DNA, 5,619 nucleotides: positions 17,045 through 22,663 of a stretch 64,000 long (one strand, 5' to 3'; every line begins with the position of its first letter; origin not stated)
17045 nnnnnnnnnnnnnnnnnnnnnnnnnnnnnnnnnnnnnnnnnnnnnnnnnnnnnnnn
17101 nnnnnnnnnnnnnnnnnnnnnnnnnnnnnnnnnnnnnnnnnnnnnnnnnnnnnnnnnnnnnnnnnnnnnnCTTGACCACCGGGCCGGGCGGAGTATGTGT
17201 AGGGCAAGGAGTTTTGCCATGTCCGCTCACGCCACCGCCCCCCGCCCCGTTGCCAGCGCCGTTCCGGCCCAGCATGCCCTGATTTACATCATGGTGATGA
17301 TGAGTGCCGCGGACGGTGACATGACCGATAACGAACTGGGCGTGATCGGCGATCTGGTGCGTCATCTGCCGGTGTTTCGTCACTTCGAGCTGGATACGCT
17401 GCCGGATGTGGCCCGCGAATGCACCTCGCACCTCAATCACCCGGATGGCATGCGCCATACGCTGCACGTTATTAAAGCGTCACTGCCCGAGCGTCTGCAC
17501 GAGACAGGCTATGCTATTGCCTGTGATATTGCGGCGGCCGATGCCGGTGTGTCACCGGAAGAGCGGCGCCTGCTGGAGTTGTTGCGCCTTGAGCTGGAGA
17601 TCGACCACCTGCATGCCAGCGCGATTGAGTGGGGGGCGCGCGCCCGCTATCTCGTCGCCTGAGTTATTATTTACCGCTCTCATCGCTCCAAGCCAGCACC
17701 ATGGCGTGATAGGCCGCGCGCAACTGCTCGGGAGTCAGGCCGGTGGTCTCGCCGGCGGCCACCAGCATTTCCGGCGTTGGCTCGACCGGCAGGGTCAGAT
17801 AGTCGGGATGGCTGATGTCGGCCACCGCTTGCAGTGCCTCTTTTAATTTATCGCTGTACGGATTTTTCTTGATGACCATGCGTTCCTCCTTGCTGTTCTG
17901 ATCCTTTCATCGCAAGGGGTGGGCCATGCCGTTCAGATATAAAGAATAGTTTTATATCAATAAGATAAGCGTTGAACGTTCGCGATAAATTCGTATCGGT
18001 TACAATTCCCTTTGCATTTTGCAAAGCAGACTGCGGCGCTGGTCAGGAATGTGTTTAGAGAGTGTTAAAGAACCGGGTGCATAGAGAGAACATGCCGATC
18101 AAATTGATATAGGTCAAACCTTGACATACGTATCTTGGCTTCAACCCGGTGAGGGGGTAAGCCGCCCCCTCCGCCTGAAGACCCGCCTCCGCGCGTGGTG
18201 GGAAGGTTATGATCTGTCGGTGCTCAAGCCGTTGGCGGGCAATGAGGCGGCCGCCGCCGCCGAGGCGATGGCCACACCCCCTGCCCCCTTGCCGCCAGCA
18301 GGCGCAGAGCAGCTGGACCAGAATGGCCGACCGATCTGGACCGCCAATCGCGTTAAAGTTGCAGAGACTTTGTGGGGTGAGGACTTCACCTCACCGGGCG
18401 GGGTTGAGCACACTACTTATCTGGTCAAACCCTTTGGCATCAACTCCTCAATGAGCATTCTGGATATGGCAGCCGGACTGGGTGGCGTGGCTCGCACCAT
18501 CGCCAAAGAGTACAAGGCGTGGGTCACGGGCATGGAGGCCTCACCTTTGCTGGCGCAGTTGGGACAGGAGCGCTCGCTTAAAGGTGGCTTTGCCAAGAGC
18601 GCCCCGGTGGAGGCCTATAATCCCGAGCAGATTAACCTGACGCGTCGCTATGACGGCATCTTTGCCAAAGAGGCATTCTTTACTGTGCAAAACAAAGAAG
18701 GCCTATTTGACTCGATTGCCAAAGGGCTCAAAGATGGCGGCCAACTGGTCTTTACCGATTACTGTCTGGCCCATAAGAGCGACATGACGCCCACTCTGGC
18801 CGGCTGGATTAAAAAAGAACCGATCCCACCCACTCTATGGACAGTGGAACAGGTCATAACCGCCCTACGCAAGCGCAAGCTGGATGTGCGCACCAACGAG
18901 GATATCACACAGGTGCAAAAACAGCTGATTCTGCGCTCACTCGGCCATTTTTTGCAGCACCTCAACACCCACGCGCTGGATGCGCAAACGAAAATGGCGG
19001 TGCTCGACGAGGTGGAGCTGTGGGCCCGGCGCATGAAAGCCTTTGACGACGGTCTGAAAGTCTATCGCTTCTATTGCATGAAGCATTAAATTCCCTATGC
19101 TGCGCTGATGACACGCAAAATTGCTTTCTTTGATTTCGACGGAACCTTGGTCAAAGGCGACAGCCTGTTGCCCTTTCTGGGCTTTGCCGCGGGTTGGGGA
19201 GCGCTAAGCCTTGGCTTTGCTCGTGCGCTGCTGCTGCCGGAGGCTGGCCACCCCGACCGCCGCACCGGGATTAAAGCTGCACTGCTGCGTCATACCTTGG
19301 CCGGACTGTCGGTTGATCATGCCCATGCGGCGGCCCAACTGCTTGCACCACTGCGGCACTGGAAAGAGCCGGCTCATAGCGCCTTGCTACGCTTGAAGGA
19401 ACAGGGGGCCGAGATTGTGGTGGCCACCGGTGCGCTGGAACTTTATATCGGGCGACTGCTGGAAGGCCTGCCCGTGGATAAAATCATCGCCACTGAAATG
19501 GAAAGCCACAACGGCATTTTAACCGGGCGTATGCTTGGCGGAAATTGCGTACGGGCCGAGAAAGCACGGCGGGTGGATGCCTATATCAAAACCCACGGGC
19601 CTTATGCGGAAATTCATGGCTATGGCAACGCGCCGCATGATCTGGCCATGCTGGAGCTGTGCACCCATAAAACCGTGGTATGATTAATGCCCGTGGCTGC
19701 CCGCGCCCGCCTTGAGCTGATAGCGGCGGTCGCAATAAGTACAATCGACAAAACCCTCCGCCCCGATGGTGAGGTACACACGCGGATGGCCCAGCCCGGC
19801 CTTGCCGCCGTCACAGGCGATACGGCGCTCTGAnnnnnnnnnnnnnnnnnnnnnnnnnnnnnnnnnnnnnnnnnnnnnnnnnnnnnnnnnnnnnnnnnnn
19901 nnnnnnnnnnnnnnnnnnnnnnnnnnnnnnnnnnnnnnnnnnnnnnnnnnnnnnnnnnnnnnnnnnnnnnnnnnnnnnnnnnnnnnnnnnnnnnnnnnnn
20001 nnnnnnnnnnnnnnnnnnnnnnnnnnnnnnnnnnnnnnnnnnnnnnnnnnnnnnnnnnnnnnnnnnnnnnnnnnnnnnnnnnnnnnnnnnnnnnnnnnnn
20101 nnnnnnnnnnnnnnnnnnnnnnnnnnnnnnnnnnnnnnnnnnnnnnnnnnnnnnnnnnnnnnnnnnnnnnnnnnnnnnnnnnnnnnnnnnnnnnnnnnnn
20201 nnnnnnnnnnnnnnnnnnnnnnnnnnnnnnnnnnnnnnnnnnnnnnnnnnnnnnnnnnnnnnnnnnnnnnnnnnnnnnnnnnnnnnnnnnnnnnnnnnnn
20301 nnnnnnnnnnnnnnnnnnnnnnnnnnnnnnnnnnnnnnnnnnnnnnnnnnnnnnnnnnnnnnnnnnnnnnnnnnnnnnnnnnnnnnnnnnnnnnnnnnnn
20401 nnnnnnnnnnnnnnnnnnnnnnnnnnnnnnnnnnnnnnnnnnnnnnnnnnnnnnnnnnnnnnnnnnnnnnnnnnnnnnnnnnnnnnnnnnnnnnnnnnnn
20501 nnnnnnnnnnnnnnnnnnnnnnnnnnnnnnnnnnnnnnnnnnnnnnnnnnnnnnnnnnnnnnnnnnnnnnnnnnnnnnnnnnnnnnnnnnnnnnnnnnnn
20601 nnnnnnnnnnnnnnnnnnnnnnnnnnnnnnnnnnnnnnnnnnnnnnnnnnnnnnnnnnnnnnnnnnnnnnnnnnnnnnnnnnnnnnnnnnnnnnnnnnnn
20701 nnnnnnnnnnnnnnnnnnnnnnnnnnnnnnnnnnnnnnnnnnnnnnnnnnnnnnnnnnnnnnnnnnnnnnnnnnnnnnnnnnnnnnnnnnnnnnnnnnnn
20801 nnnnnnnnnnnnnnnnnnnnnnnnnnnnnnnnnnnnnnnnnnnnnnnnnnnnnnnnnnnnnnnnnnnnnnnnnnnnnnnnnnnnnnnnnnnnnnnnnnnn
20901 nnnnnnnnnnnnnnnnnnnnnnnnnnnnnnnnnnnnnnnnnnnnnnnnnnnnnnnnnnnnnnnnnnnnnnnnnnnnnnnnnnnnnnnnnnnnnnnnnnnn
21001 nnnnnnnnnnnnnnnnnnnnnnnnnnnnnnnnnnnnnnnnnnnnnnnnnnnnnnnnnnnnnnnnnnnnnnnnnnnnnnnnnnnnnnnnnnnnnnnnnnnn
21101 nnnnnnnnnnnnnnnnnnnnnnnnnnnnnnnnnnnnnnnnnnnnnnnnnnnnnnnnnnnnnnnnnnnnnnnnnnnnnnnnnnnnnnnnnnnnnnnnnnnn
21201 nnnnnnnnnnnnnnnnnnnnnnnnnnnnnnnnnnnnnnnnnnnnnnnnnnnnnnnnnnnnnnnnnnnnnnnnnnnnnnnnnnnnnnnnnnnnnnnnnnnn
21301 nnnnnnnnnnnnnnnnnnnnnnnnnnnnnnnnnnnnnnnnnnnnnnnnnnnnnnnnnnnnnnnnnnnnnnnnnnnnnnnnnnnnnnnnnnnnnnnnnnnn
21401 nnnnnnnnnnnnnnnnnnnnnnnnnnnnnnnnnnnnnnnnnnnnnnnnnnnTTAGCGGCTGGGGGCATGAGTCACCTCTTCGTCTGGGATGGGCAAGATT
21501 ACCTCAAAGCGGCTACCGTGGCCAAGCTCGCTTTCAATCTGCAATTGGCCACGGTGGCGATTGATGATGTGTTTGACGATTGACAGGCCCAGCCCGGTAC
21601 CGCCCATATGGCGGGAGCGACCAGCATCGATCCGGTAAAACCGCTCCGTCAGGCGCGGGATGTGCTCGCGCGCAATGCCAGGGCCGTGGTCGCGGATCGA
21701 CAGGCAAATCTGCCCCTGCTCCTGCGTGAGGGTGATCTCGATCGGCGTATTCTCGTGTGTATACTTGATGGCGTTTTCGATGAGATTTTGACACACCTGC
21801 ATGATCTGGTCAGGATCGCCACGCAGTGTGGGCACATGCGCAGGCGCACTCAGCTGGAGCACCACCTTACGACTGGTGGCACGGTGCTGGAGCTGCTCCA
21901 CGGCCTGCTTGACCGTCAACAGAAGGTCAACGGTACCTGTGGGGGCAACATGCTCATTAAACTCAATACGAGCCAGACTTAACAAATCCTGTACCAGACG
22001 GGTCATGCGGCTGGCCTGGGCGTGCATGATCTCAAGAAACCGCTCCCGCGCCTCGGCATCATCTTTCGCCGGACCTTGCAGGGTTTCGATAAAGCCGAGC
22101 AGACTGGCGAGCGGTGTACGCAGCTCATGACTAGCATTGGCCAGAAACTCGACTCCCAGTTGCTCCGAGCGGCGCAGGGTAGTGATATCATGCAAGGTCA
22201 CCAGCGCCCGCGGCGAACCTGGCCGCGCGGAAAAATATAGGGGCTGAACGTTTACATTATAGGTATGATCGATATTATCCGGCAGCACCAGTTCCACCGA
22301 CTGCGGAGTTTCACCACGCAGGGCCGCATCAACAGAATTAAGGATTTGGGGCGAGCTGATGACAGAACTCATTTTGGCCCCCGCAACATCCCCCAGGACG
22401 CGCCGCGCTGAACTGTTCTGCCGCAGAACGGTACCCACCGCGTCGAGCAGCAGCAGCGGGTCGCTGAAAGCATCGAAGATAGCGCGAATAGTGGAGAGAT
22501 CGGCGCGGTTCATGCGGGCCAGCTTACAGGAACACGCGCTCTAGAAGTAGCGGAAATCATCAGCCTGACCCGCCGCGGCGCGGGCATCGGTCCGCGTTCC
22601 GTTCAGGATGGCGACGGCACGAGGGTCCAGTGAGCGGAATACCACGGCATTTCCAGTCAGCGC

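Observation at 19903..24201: Three unassignable proteins framing a PhoR/PhoB-like two-component pair, with no pst genes nearby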

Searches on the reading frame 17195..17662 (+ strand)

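Call 3: search_protein_families(library=pfam, proteins=[window:17195-17662:+], max_evalue=0.01)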
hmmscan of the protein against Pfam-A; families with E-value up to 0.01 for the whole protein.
window:17195-17662:+ (155 aa): 1 family
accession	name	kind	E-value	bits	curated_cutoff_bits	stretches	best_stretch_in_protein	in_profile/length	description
PF05099.18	TerB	-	3.1e-06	27.9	24.4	1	27-140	2-112/118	Tellurite resistance protein TerB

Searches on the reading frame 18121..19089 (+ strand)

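Call 3: search_protein_families(library=pfam, proteins=[window:18121-19089:+], max_evalue=0.01)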
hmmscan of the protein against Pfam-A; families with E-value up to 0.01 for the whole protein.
window:18121-19089:+ (322 aa): 6 families
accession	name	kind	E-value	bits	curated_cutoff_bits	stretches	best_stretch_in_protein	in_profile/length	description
PF13489.12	Methyltransf_23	-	4.5e-09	36.7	27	1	107-222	20-127/164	Methyltransferase domain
PF02353.26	CMAS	-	4.5e-08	33.2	27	1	103-264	56-220/273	Mycolic acid cyclopropane synthetase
PF13649.12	Methyltransf_25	-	1.8e-06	29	27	1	113-207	1-97/97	Methyltransferase domain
PF13847.12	Methyltransf_31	-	3e-06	27.4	27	1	108-218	2-114/145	Methyltransferase domain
PF08241.18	Methyltransf_11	-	9.8e-06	26.6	21.2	1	114-211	1-95/95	Methyltransferase domain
PF08242.18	Methyltransf_12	-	5.1e-05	24.4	30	1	114-209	1-98/98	Methyltransferase domain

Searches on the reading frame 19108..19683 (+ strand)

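Call 3: search_protein_families(library=pfam, proteins=[window:19108-19683:+], max_evalue=0.01)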
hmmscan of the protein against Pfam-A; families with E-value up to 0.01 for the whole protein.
window:19108-19683:+ (191 aa): 3 families
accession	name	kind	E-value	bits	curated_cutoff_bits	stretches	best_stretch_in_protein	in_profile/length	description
PF12710.13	HAD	-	1.6e-31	110.6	27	1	6-183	1-189/189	haloacid dehalogenase-like hydrolase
PF00702.32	Hydrolase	-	0.00024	22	26.4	1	4-122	2-136/191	haloacid dehalogenase-like hydrolase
PF08282.18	Hydrolase_3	-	0.0018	18.5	20.9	0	87-151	18-77/255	haloacid dehalogenase-like hydrolase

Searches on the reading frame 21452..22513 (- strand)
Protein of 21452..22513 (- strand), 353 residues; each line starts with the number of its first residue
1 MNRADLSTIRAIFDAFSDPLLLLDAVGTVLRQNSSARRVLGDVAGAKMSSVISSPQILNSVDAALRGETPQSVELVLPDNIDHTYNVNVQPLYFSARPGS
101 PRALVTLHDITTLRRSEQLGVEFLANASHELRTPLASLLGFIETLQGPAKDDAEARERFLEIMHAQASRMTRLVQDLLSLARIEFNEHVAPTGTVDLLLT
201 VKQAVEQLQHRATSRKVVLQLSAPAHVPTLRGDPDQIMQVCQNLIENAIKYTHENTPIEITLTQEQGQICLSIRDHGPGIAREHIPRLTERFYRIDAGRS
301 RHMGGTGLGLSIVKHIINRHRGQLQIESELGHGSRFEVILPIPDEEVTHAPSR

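Call 3: search_protein_families(library=pfam, proteins=[window:21452-22513:-], max_evalue=0.01)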
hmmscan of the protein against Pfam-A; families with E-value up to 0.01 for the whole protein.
window:21452-22513:- (353 aa): 6 families
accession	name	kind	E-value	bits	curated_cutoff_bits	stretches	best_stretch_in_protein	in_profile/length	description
PF02518.31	HATPase_c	-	8.3e-32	110.4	26.4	1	232-343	1-110/111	Histidine kinase-, DNA gyrase B-, and HSP90-like ATPase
PF00512.31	HisKA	-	2.7e-19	69.4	26.9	1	122-184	4-64/66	His Kinase A (phospho-acceptor) domain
PF13581.12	HATPase_c_2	-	7e-07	29.7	27.4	1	245-318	40-110/127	Histidine kinase-like ATPase domain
PF14501.12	HATPase_c_5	-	1.5e-05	25.3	22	1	237-329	6-91/102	GHKL domain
PF13188.13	PAS_8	-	0.00078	19.7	21.8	1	9-53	3-48/65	PAS domain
PF08448.16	PAS_4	-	0.0016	19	23.1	1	13-115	1-110/110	PAS fold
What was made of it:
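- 21452..22513 (-): phoR, a soluble PAS-HisKA-HATPase histidine kinase of 353 aa. It is the positional orthologue of PhoR and lacks the N-terminal membrane anchor. Pfam (call 3).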

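Call 6: search_protein_families(library=ncbifam, proteins=[window:21452-22513:-], max_evalue=0.1)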
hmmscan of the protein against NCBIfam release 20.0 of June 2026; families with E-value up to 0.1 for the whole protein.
window:21452-22513:- (353 aa): 95 families (the best 25 are shown)
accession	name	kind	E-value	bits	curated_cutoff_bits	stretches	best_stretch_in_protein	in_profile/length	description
TIGR02966.1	phoR_proteo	equivalog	5.9e-96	321.4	334.2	1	5-339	4-332/333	phosphate regulon sensor histidine kinase PhoR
NF046044.1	PnpS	equivalog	3.1e-93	312.9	400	1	7-341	55-390/390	two-component system histidine kinase PnpS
NF033092.0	HK_WalK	equivalog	6.2e-69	233.1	725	1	10-342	261-594/594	cell wall metabolism sensor histidine kinase WalK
NF008235.0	PRK11006.1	equivalog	5.9e-59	200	390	1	15-341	106-422/431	phosphate regulon sensor histidine kinase PhoR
NF041735.1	hist_kin_RppB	equivalog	8.7e-57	192.8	400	1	121-341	217-438/438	two-component system sensor histidine kinase RppB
NF053855.1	HisKinPhoRBctds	equivalog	6.8e-49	166.7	500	1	106-336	347-577/583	two-component system sensor histidine kinase PhoR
NF033093.1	HK_VicK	exception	2e-47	161.9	680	1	99-348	187-441/448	cell wall metabolism sensor histidine kinase VicK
NF040691.1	MtrAB_MtrB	equivalog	3.9e-47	161.4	450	1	108-351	259-502/507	MtrAB system histidine kinase MtrB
NF033091.0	HK_VanS_ACDEFG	equivalog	3.6e-46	157.6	400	1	116-341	70-293/293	vancomycin resistance histidine kinase VanS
NF012163.2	BaeS_SmeS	equivalog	4.6e-46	157.7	500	1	111-330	231-447/457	sensor histidine kinase efflux regulator BaeS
NF045911.1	TCSHisKinNblS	equivalog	1.3e-45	155.9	1000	1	12-337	271-615/621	two-component system sensor histidine kinase NblS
TIGR01386.1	cztS_silS_copS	subfamily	1.5e-44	152.8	292.55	1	122-340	243-456/457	heavy metal sensor histidine kinase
NF008312.0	PRK11100.1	equivalog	6e-44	150.7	356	1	126-341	262-473/477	two-component system sensor histidine kinase CreC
NF007837.0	PRK10549.1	equivalog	8.4e-44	150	603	1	111-344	231-460/466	envelope stress sensor histidine kinase BaeS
NF047874.1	MASE3_PAS_HK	subfamily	1.3e-43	149.8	560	1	111-344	389-626/655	MASE3 domain-containing sensor histidine kinase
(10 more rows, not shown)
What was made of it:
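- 21452..22513 (-): TIGR02966 phoR_proteo 321 bits against a cutoff of 334 (call 6).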

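Call 14: find_related_loci(query=window:21452-22513:-, collection=genome_contigs, flank=8000)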
Query window:21452-22513:- (353 aa) in genome_contigs; peptide patterns used: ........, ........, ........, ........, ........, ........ (x = any residue, [..] = any of these).
599 stretches matched a pattern (row limit reached: there are more); 562 encode a relative of the query (tblastn E <= 1e-3); the best 80 are kept; 80 distinct loci.
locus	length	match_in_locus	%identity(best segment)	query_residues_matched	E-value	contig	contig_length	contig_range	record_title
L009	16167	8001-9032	64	1-342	1e-145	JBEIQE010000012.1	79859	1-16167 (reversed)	MAG: Micavibrio sp. isolate Sample-106-S6-bin-91 Sample_106_S6-bin_91-k141_996079, whole genome shotgun sequence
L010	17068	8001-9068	50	12-347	4e-109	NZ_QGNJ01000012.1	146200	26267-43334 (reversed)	Oleisolibacter albus strain NAU-10 Scaffold12, whole genome shotgun sequence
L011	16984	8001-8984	52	18-340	8e-106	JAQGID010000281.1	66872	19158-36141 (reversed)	MAG: Rhodospirillales bacterium isolate RYN_450 scaffold_605936, whole genome shotgun sequence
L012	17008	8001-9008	52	7-341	6e-103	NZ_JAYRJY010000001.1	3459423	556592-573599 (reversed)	MAG: Ferrovibrio sp. isolate SZ_szas3bin.2 NODE_1_length_3459423_cov_7.53432, whole genome shotgun sequence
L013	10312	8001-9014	51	7-343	3e-102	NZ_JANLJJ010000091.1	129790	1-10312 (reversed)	MAG: Ferrovibrio sp. isolate XYLBin6 XylDeg_M3_70_length_129790_cov_15, whole genome shotgun sequence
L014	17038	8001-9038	50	7-350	4e-100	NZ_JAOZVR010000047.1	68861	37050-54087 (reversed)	MAG: Ferrovibrio sp. isolate bin D_3_1 D_3_3_262_length_68861_cov_8, whole genome shotgun sequence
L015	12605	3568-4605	49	7-350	6e-99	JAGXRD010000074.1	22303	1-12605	MAG: Alphaproteobacteria bacterium isolate CROMO_A_67 c_000000563897, whole genome shotgun sequence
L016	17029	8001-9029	47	12-342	3e-99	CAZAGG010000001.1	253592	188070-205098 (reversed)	MAG TPA_asm: uncultured Rickettsiales bacterium isolate SRP290908_co2_23 genome assembly, contig: NODE_29_length_253592_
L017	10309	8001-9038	49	7-350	1e-98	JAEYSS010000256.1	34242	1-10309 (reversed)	MAG: Proteobacteria bacterium isolate OH_CBlB_106 k127_2857557, whole genome shotgun sequence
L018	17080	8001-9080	47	12-341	6e-98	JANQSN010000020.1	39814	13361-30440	MAG: Alphaproteobacteria bacterium isolate IP29b_bin.98 k99_2016378, whole genome shotgun sequence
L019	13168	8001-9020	49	11-345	2e-96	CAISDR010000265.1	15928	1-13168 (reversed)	uncultured bacterium isolate Kiruna2_bin-4205 genome assembly, contig: bin-4205:265/641, whole genome shotgun sequence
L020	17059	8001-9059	47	4-341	3e-96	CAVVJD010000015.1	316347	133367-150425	MAG: uncultured Alphaproteobacteria bacterium isolate MFD04850.bin.2.271 genome assembly, contig: contig_463, whole geno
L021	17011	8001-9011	49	7-342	1e-95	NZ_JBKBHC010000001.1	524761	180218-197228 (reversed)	MAG: Ferrovibrio sp. isolate 21I_052.bin.13 NODE_4_length_524761_cov_6.360417, whole genome shotgun sequence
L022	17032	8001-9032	49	7-348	3e-95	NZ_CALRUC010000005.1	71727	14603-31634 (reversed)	MAG: Ferrovibrio terrae isolate JJ-MA1B5-281-4-m1-bin327 JJ-MA1B5-281-C110, whole genome shotgun sequence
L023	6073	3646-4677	49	12-342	7e-95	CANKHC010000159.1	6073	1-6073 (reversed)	MAG: Candidatus Marinimicrobia bacterium isolate RH-27jun17-372 genome assembly, contig: RH-27jun17-C40442, whole genome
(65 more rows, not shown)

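Call 20: search_protein_families(library=phrogs, proteins=[L009:10114-10962:+], max_evalue=0.1)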
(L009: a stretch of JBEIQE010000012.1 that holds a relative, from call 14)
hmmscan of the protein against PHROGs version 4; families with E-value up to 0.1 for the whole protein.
L009:10114-10962:+ (282 aa): 0 families

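Call 21: search_protein_families(library=padloc, proteins=[L009:10114-10962:+], max_evalue=0.1)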
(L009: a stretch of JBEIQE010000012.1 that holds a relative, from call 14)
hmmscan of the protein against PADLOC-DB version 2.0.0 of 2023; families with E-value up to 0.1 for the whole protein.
L009:10114-10962:+ (282 aa): 0 families

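Call 59: search_protein_families(library=pfam, proteins=[L010:9211-10362:+, L010:10434-11945:+, L010:11938-13251:+, L010:13256-14059:+, L010:13968-14828:+, L009:7127-7993:+, L009:6763-7080:+], max_evalue=1)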
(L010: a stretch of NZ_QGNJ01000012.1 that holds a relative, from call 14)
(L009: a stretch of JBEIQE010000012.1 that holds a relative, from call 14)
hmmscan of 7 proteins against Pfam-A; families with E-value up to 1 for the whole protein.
L010:9211-10362:+ (383 aa): 1 family
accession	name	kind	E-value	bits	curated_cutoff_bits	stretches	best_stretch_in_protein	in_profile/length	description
PF12849.12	PBP_like_2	-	2.3e-50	172.3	27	1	60-343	5-266/267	PBP superfamily domain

L010:10434-11945:+ (503 aa): 2 families
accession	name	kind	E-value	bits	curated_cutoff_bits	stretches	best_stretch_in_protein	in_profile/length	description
PF12501.13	DUF3708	-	6.4e-31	107.6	24.1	1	22-221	1-165/166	Phosphate ATP-binding cassette transporter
PF00528.27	BPD_transp_1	-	1.1e-14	55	26.4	1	291-497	3-181/184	Binding-protein-dependent transport system inner membrane component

L010:11938-13251:+ (437 aa): 2 families
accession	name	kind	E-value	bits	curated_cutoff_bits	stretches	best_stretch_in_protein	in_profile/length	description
PF11812.13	DUF3333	-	1.4e-48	165.4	26.5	1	21-170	1-150/151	Domain of unknown function (DUF3333)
PF00528.27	BPD_transp_1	-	2.9e-21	76.5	26.4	1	234-424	2-173/184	Binding-protein-dependent transport system inner membrane component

L010:13256-14059:+ (267 aa): 27 families (the best 25 are shown)
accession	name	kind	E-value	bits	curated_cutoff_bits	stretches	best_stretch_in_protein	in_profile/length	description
PF00005.33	ABC_tran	-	4.3e-33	115.3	25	1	35-191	1-136/137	ABC transporter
PF13304.12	AAA_21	-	3e-11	44.4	27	2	131-222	205-300/304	AAA domain, putative AbiEii toxin, Type IV TA system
PF02463.25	SMC_N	-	2.7e-06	27.4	40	1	163-230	136-207/220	RecF/RecN/SMC N terminal domain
PF13401.12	AAA_22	-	0.00014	22.6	27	1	45-99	5-33/130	AAA domain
PF20703.3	nSTAND1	-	0.00016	21.9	27.1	1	26-63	14-51/379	Novel STAND NTPase 1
PF03193.22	RsgA_GTPase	-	0.00067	20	30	1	21-69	80-129/174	RsgA GTPase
PF13671.12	AAA_33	-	0.00098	19.9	27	1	47-70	1-24/143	AAA domain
PF03215.21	Rad17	-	0.0023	18.3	23.8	1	44-67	44-67/186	Rad17 P-loop domain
PF13191.12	AAA_16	-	0.0031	18.5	32.6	1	45-142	24-85/167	AAA ATPase domain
PF13555.12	AAA_29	-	0.0052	16.9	27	1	36-62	13-39/61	P-loop containing region of AAA domain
PF13238.12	AAA_18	-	0.0064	17.4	29.4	1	50-88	3-43/128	AAA domain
PF13175.12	AAA_15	-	0.021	14.9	32.1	1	39-106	18-83/374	AAA ATPase domain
PF25201.1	nSTAND6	-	0.022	15.2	27.7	1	29-89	2-64/148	Novel STAND NTPase 6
PF00004.35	AAA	-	0.028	15.3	21.2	0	49-77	2-29/131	ATPase family associated with various cellular activities (AAA)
PF13521.12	AAA_28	-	0.036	14.7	27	1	49-68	3-22/164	AAA domain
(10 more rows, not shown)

L010:13968-14828:+ (286 aa): 4 families
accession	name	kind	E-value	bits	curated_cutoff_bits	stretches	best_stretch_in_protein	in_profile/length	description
PF01895.24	PhoU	-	1.4e-47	160.4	23.5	2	170-255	1-89/89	PhoU domain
PF20984.2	PT26-6P_helical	-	0.0022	18.6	27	1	108-155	68-114/141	PT26-6P, helical domain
PF16752.10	TBCC_N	-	0.093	13.5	27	1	49-118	31-100/115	Tubulin-specific chaperone C N-terminal domain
PF19111.5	DUF5798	-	0.29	11.8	27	0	81-138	23-80/89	Family of unknown function (DUF5798)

L009:7127-7993:+ (288 aa): 3 families
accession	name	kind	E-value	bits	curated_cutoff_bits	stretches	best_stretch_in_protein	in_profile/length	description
PF00892.27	EamA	-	1.7e-14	54.7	28.2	2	11-138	6-134/135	EamA-like transporter family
PF07836.16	DmpG_comm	-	0.037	14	27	1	179-203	8-32/63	DmpG-like communication domain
PF06027.18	SLC35F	-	0.41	10.6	21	1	207-274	231-298/299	Solute carrier family 35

L009:6763-7080:+ (105 aa): 3 families
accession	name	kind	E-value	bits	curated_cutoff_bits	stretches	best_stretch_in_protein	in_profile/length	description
PF14256.11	YwiC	-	0.0097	16.6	25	1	19-72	53-106/126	YwiC-like protein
PF22216.1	Sas-6_C_CC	-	0.016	15.8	27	1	8-31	22-45/57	Spindle assembly abnormal protein 6 homolog, C-terminal coiled coil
PF19779.4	DUF6264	-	0.15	12.7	31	1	9-45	54-90/183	Family of unknown function (DUF6264)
